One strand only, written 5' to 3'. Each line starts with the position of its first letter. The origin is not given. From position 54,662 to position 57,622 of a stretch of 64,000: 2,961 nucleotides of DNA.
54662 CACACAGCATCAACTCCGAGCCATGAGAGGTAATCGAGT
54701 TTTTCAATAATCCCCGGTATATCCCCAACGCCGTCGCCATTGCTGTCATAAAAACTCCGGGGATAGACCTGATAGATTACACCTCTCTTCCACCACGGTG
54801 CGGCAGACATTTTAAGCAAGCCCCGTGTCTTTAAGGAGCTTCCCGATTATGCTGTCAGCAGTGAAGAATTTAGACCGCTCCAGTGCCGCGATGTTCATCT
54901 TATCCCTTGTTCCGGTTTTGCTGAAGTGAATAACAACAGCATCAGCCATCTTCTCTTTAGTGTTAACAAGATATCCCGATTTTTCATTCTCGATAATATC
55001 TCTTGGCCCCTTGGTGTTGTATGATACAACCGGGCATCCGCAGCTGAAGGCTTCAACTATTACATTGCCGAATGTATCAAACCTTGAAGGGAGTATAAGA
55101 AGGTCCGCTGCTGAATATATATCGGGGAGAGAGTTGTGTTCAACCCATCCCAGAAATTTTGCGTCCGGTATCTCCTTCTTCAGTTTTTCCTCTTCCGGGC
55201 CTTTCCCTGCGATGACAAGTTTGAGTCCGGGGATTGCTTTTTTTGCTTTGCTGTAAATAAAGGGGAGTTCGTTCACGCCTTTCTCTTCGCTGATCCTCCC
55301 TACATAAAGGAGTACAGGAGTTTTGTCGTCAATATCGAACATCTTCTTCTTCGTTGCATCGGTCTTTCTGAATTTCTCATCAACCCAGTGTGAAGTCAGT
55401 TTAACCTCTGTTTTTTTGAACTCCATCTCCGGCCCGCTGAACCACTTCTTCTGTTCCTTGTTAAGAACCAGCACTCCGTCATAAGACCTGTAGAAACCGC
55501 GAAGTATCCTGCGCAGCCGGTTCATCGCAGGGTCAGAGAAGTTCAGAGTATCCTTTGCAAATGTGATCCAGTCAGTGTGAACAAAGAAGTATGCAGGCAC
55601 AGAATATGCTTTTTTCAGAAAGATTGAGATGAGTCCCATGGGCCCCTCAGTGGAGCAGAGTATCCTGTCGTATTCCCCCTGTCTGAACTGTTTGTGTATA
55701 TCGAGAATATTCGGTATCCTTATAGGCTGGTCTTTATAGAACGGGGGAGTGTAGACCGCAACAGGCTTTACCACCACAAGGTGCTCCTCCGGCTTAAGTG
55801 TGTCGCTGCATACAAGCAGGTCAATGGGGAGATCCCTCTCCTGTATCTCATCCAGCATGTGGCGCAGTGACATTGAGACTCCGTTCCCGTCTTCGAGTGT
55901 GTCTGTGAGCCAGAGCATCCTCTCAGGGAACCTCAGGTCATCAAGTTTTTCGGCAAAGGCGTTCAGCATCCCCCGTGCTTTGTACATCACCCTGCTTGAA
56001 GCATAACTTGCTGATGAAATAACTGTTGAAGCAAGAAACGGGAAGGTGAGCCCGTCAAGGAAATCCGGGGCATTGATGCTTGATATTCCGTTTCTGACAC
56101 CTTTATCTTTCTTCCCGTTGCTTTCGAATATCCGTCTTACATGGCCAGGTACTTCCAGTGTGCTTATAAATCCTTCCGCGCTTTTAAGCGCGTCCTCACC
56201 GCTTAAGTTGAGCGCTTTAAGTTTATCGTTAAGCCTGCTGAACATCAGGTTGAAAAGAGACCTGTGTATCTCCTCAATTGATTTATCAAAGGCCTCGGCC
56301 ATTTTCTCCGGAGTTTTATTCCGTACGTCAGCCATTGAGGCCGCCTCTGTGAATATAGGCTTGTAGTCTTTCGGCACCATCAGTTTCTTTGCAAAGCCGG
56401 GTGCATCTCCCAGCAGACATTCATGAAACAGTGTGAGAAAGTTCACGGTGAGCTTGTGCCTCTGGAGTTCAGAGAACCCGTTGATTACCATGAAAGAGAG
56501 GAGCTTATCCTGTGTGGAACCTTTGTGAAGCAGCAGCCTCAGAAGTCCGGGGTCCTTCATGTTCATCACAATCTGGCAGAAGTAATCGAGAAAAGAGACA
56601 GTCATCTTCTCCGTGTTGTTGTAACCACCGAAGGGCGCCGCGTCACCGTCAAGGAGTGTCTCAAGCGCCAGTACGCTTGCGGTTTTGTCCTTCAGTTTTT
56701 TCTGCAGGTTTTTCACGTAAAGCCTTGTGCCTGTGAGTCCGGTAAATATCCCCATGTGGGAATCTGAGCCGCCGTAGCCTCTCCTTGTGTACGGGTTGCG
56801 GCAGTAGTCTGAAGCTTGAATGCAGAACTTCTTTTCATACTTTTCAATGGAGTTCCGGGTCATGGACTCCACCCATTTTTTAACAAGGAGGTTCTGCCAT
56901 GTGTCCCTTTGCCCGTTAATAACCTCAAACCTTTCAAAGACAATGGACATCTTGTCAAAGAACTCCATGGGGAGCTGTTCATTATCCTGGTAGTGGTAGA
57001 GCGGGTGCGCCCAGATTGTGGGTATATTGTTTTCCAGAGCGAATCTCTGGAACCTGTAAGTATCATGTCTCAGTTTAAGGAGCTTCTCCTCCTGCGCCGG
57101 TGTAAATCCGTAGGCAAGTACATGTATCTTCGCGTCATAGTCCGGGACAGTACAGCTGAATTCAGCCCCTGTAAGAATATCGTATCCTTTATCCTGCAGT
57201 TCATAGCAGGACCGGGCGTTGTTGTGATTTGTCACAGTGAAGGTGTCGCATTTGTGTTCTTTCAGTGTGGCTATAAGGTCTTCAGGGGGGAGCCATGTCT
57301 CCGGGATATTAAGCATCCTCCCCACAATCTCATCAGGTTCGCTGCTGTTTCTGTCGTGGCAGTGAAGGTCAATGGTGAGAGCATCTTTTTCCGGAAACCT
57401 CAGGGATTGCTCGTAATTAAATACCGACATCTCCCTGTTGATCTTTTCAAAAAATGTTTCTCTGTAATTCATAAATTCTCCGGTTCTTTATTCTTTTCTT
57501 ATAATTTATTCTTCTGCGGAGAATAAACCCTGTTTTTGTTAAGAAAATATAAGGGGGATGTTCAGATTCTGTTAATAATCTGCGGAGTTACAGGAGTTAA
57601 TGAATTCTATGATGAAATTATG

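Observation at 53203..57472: Operon of a GH13 alpha-glucosidase with a PHP-phosphoesterase::GT4 glycosyltransferase fusion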

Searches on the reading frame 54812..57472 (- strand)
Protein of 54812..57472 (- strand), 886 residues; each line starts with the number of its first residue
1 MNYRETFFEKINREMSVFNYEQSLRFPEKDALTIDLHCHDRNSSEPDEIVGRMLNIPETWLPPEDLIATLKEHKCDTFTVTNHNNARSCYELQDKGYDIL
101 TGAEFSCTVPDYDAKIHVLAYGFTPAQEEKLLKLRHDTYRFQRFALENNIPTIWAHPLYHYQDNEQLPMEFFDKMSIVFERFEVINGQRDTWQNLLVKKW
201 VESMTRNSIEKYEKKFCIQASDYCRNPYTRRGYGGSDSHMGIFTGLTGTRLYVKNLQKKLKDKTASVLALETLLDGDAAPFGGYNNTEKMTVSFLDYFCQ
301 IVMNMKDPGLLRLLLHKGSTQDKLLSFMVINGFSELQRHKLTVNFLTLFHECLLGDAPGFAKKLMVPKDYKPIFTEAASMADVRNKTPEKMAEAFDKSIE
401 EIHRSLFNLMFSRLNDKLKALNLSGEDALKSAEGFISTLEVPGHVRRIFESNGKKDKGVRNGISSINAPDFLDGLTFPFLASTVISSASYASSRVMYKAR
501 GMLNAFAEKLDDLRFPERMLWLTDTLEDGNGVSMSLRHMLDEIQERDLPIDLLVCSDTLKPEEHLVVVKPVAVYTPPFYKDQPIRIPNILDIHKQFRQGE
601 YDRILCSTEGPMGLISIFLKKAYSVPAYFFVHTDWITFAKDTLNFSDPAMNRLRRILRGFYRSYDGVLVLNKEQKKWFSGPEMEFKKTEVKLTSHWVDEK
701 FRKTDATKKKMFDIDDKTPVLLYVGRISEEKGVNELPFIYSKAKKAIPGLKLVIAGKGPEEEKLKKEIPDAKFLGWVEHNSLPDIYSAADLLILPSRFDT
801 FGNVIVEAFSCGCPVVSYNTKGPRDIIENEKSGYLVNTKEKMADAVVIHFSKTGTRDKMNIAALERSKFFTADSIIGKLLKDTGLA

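Call 5: search_protein_families(library=pfam, proteins=[window:54812-57472:-], max_evalue=0.01)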
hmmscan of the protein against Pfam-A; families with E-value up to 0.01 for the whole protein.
window:54812-57472:- (886 aa): 5 families
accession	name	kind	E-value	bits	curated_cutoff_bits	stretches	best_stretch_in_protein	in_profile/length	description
PF00534.26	Glycos_transf_1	-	4e-32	111.6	26.4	1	708-860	5-166/172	Glycosyl transferases group 1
PF13692.12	Glyco_trans_1_4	-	1.4e-28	100.4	27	1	719-847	2-137/142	Glycosyl transferases group 1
PF13439.12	Glyco_transf_4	-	1.5e-11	45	28.5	1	530-678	2-148/170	Glycosyltransferase Family 4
PF13524.12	Glyco_trans_1_2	-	2.2e-06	28.1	25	1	741-866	7-128/144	Glycosyl transferase-like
PF20706.3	GT4-conflict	-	0.00044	19.8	26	1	782-849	275-335/385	Family 4 Glycosyltransferase in conflict systems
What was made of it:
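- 54812..55918 (-): GT4 retaining glycosyltransferase domain (aa 519-886) plus stop codon. Pfam Glyco_transf_4 and Glycos_transf_1 above cut-off (call 5).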

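Call 6: search_protein_families(library=ncbifam, proteins=[window:54812-57472:-], max_evalue=0.01)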
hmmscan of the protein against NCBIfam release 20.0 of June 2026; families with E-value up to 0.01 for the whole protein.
window:54812-57472:- (886 aa): 41 families (the best 25 are shown)
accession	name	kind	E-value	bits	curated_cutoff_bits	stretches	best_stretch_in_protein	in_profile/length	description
TIGR03999.1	thiol_BshA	equivalog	1.4e-20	73.5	273.7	1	689-877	168-364/375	N-acetyl-alpha-D-glucosaminyl L-malate synthase BshA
TIGR04157.1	glyco_rSAM_CFB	subfamily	4.8e-19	68.6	400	1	661-843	167-355/406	TIGR04157 family glycosyltransferase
TIGR03088.1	stp2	hypoth_equivalog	5.8e-17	61.8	409.05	1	650-858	126-344/374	TIGR03088 family PEP-CTERM/XrtA system glycosyltransferase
NF053787.1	GlcN_PG_synth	equivalog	6.7e-16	58.1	480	1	621-880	103-353/361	N-acetylglucosaminyl phosphatidylglycerol synthase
NF047684.1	TeichurnBiosyTuaC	equivalog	1e-14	54.3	550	1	701-841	199-341/391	teichuronic acid biosynthesis protein TuaC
TIGR02149.1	glgA_Coryne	subfamily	1.1e-14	54.3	302.4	1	707-848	193-343/391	glycogen synthase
NF047880.1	glyco_SdgA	exception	1.5e-14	53.5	800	1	711-878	307-482/488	serine-aspartate repeat adhesin O-glycosyltransferase SdgA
NF050063.1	ProtGlycPglJ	equivalog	9.2e-14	51.4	500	1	706-880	182-360/363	N-acetylgalactosamine-N,N'-diacetylbacillosaminyl-diphospho-undecaprenol 4-alpha-N-acetylgalactosaminyltransferase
NF012028.0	PRK15484.1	subfamily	3.1e-12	46.3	618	1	702-864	177-353/380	lipopolysaccharide N-acetylglucosaminyltransferase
NF038295.1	EPS_HpsP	equivalog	3.4e-12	46.1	550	1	703-847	192-347/388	hormogonium polysaccharide biosynthesis glycosyltransferase HpsP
TIGR03449.1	mycothiol_MshA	equivalog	3.6e-12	45.9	462.5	1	706-879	208-396/406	D-inositol-3-phosphate glycosyltransferase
NF046085.1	XrtY_assoc_Gly1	equivalog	4.5e-12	45.5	400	1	710-859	204-356/387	XrtY-associated glycosyltransferase XYAG1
NF049988.1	MGlcDAGSynMgs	equivalog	5.2e-12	45.8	400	1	708-847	203-348/398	alpha-monoglucosyldiacylglycerol synthase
NF038229.1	Glyco4_Geo_Pelo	equivalog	1.2e-11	44.2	400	1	719-847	162-296/338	GPMC system family 4 glycosyltransferase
NF007396.0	PRK09922.1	equivalog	1.4e-11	43.9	385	1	716-837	180-309/361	lipopolysaccharide 1,6-galactosyltransferase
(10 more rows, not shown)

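Call 8: search_solved_structures(query=window:54812-57472:-, max_evalue=1)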
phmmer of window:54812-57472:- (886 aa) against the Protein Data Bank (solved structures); distinct sequences matched with E-value up to 1: 85 (the best 60 are shown).
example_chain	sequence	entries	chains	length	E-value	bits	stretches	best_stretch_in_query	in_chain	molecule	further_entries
5ze7_B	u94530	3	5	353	2e-12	49.6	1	717-854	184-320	UDP-glucose:tetrahydrobiopterin glucosyltransferase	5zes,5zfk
5zer_A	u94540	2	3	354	2e-12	49.6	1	717-853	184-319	UDP-glucose:tetrahydrobiopterin glucosyltransferase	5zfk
5d00_A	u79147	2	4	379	1.9e-11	46.4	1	690-842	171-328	N-acetyl-alpha-D-glucosaminyl L-malate synthase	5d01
9v0l_A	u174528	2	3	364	1.9e-11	46.4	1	715-857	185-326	tetrahydrobiopterin glucosyltransferases | tetrahydrobiopterin glucosyltransferase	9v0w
6kih_A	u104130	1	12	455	9.5e-11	44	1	710-843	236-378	Tll1590 protein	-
2jjm_A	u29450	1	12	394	1.2e-10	43.7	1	682-840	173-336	GLYCOSYL TRANSFERASE, GROUP 1 FAMILY PROTEIN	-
3mbo_A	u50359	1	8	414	1.3e-10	43.6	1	682-840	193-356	Glycosyltransferase, group 1 family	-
2f9f_A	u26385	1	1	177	3.6e-10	42.1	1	762-846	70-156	first mannosyl transferase (wbaZ-1)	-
5e9t_A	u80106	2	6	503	5.2e-10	41.6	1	721-847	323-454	Glycosyltransferase Gtf1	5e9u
6n1x_A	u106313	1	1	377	2.9e-09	39.1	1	703-839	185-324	Glycosyltransferase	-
6d9t_A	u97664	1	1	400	3.3e-09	38.9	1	703-839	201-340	Glycosyl transferase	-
9dcm_B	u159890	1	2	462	2e-08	36.3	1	713-846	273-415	Sucrose-phosphate synthase-like protein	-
8vrf_B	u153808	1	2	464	2.1e-08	36.3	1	713-846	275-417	Sucrose-phosphate synthase-like protein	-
8uag_A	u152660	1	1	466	2.1e-08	36.3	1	713-846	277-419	Sucrose-phosphate synthase-like protein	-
9m88_C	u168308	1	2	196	4.9e-08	35.1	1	711-840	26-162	Glycogen synthase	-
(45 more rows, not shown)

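Call 53: predict_structure(alignment_id=A1)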
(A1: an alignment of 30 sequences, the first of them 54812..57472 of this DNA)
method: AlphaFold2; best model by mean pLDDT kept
length: 886 residues; sequences in the alignment: 30
mean_pLDDT: 85.4   pTM: 0.83
mean pLDDT of the five models: 85.4, 83.7, 83.3, 82.1, 79.0
residues with pLDDT >= 90: 400; 70-90: 405; 50-70: 51; < 50: 30
segments of 3 or more residues with pLDDT < 50: 424-427, 441-464
pLDDT, mean of each block of 10 residues (from residue 1): 74 92 91 89 78 84 86 86 88 93 92 91 95 94 96 86 72 94 88 92 94 95 93 83 74 93 94 88 78 87 85 86 87 81 83 85 81 89 83 86 92 82 53 61 43 39 54 82 90 84 89 93 83 81 93 93 94 76 86 93 93 95 93 80 80 88 92 88 89 80 91 91 84 86 91 89 90 85 93 79 86 92 86 92 93 83 90 89 89
secondary structure, 60 per line:
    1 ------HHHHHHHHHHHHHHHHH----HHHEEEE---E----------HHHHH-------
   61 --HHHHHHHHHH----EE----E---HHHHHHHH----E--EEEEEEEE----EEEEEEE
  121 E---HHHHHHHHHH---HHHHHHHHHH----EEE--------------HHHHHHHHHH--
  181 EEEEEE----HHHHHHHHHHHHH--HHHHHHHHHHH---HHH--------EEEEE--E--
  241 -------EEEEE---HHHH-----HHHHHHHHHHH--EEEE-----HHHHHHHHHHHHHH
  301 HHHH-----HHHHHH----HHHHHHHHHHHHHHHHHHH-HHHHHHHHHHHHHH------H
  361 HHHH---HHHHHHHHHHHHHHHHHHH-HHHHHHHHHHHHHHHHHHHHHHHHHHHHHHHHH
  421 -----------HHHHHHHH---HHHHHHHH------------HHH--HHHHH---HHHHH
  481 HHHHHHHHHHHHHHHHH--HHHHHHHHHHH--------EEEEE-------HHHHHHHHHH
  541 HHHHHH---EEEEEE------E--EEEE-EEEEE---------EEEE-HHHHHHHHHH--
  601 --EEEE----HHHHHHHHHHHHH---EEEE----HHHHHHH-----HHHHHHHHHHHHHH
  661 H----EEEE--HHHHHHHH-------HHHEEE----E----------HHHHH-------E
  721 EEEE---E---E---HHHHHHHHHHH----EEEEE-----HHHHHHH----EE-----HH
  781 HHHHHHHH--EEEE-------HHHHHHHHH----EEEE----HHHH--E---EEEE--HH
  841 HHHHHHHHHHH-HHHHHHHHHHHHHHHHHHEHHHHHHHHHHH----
elements in order (helices of 4 or more, strands of 3 or more residues): H7-23 E31-34 H49-53 H63-72 H87-94 E102-109 E114-121 H125-134 H138-147 E152-154 H169-178 E181-186 H191-203 H206-216 E231-235 E248-252 H256-259 H265-275 E278-281 H287-304 H310-315 H320-338 H340-353 H360-364 H368-386 H388-420 H432-439 H443-450 H468-472 H476-497 H500-510 E519-523 H531-546 E550-555 E565-568 E570-574 E584-587 H589-598 E603-606 H611-623 E627-630 H635-641 H647-661 E666-669 H672-679 E690-692 H708-712 E720-724 H736-746 E751-755 H761-767 H779-788 E791-794 H802-810 E815-818 H823-826 E833-836 H839-851 H853-870 H872-882

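Call 62: fold_search(model_id=the predicted structure, library=pdb)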
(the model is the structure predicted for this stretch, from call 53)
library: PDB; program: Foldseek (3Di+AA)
matches with E <= 10: 1442; with E <= 0.001: 418
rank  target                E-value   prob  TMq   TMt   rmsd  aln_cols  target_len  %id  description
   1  3c4q_A                3.6e-18  1.00  0.35  0.73   4.1       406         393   19  Structure of the retaining glycosyltransferase MshA : The first step in mycothiol biosynthesis. Organism : Corynebacte (released 2008-04-01)
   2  3c48_A                1.1e-17  1.00  0.23  0.47  11.4       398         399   17  Structure of the retaining glycosyltransferase MshA: The first step in mycothiol biosynthesis. Organism: Corynebacteri (released 2008-03-25)
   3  5d00_A                1.6e-17  1.00  0.33  0.75   4.7       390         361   18  Crystal structure of BshA from B. subtilis complexed with N-acetylglucosaminyl-malate and UMP (released 2016-09-07)
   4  3c48_B                2.3e-17  1.00  0.23  0.47  11.3       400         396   18  Structure of the retaining glycosyltransferase MshA: The first step in mycothiol biosynthesis. Organism: Corynebacteri (released 2008-03-25)
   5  6d9t                  3.7e-17  1.00  0.35  0.76   4.5       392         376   17  BshA from Staphylococcus aureus complexed with UDP (released 2019-05-08)
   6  6n1x                  6.1e-17  1.00  0.35  0.76   4.5       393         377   17  BshA from Staphylococcus aureus complexed with UDP and N-acetylglucosamine (released 2019-08-21)
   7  2jjm_A                1.8e-16  1.00  0.34  0.77   4.4       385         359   17  Crystal Structure of a family GT4 glycosyltransferase from Bacillus anthracis ORF BA1558. (released 2008-08-05)
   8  5d01_A                2.3e-16  1.00  0.33  0.77   5.1       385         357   18  Crystal structure of BshA from B. subtilis complexed with N-acetylglucosaminyl-malate (released 2016-09-07)
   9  5d00_B                2.8e-16  1.00  0.33  0.76   4.5       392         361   18  Crystal structure of BshA from B. subtilis complexed with N-acetylglucosaminyl-malate and UMP (released 2016-09-07)
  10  6tvp_A                3.6e-16  1.00  0.33  0.72   5.0       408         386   16  Structure of Mycobacterium smegmatis alpha-maltose-1-phosphate synthase GlgM (released 2020-04-22)
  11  5d01_B                6.9e-16  1.00  0.34  0.77   4.5       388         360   18  Crystal structure of BshA from B. subtilis complexed with N-acetylglucosaminyl-malate (released 2016-09-07)
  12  3mbo_D                1.1e-15  1.00  0.34  0.77   4.3       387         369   18  Crystal Structure of the Glycosyltransferase BaBshA bound with UDP and L-malate (released 2010-09-29)
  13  6eji_A                1.3e-15  1.00  0.31  0.69   5.7       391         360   18  Structure of a glycosyltransferase (released 2018-02-07)
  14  3c4q_B                1.4e-15  1.00  0.34  0.71   4.4       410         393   18  Structure of the retaining glycosyltransferase MshA : The first step in mycothiol biosynthesis. Organism : Corynebacte (released 2008-04-01)
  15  6tvp_B                1.6e-15  1.00  0.34  0.72   5.0       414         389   17  Structure of Mycobacterium smegmatis alpha-maltose-1-phosphate synthase GlgM (released 2020-04-22)
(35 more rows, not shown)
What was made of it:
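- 54812..55918 (-): GT-B fold nearest MshA, BshA, GlgM, PimB', SPS (call 62).
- On GT4 retaining glycosyltransferases: Foldseek TM-target 0.72-0.78 to MshA, BshA and PimB' (call 62).
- Checked: The GT-B fold is closest to MshA, BshA, GlgM, PimB' and SPS (call 62).
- The GT4 fold is nearest MshA (inositol-P acceptor), BshA, GlgM (Glc-1-P acceptor) and SPS (Fru-6-P acceptor) (call 62). GlgM and Pyrococcus glycogen synthase are among the structural and sequence neighbours (call 8, 62).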
